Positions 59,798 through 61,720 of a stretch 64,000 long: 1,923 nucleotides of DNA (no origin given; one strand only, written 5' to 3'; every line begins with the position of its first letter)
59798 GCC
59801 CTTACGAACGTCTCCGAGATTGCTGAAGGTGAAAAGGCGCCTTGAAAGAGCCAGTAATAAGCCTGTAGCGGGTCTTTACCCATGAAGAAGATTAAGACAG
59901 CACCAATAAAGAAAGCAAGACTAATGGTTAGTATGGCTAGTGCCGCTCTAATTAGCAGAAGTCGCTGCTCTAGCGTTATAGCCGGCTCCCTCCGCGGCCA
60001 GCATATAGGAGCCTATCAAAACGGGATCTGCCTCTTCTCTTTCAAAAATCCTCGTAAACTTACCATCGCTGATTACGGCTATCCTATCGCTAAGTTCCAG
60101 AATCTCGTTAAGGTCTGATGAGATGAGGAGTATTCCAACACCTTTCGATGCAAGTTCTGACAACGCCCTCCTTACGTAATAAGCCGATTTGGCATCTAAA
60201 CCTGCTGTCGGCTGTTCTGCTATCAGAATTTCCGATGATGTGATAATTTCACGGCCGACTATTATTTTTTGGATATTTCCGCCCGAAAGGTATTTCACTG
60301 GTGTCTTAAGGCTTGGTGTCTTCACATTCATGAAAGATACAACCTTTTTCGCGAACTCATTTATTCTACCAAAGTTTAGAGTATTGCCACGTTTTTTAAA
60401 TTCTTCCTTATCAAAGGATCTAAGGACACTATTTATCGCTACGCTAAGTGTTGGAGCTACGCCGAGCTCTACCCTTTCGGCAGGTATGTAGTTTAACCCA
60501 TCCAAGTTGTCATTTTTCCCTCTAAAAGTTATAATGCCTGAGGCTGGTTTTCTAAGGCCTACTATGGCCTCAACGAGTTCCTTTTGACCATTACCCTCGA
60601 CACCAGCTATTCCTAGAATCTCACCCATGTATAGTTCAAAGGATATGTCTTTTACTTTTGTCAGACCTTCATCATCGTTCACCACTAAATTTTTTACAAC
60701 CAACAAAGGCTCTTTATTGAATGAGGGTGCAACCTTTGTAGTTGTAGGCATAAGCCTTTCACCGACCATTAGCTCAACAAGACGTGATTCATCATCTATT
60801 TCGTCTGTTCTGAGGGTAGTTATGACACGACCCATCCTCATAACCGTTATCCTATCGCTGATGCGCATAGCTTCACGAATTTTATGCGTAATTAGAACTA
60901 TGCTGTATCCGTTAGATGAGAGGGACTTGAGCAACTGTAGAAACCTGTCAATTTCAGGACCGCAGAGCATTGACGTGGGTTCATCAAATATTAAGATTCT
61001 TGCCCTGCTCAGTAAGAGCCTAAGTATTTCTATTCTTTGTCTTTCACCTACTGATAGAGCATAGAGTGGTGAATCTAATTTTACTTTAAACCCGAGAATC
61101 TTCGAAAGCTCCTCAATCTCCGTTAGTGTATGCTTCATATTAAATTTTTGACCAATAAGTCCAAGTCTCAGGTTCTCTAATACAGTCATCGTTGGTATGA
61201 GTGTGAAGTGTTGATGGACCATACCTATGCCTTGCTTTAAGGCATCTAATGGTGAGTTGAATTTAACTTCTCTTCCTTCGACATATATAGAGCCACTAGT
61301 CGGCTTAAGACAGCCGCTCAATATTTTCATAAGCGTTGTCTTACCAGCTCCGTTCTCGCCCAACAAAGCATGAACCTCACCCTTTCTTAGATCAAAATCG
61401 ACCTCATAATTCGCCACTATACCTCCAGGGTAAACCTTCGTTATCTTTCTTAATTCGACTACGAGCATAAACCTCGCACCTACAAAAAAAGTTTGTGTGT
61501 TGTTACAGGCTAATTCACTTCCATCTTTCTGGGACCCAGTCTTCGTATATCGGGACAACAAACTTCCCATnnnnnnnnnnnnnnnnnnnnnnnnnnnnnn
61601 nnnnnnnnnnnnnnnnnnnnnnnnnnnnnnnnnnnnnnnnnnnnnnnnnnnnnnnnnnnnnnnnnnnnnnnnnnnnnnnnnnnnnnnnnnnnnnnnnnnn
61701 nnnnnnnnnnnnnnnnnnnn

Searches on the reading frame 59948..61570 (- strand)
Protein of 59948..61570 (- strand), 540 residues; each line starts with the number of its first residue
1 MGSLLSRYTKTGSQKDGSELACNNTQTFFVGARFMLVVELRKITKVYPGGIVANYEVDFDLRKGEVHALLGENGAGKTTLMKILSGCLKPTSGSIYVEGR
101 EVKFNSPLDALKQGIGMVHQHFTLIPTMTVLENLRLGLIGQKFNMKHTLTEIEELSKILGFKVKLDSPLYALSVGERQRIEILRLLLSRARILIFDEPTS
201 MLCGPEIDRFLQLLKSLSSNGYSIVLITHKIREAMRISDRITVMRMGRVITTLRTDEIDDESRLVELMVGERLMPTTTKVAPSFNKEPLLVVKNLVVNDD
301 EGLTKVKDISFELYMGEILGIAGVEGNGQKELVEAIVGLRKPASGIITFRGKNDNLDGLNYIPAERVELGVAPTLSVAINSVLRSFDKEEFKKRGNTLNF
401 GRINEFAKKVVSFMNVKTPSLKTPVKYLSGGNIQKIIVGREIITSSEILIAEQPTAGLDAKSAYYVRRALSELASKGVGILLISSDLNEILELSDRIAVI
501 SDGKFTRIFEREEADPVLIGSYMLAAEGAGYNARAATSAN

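Call 22: search_protein_families(library=pfam, proteins=[window:59948-61570:-], max_evalue=0.001)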
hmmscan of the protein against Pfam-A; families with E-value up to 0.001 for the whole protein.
window:59948-61570:- (540 aa): 2 families
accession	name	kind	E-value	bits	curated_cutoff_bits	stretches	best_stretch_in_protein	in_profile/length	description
PF00005.33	ABC_tran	-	2.1e-49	168.1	25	2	57-200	4-137/137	ABC transporter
PF13304.12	AAA_21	-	3.3e-07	31.1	27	0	66-88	1-23/304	AAA domain, putative AbiEii toxin, Type IV TA system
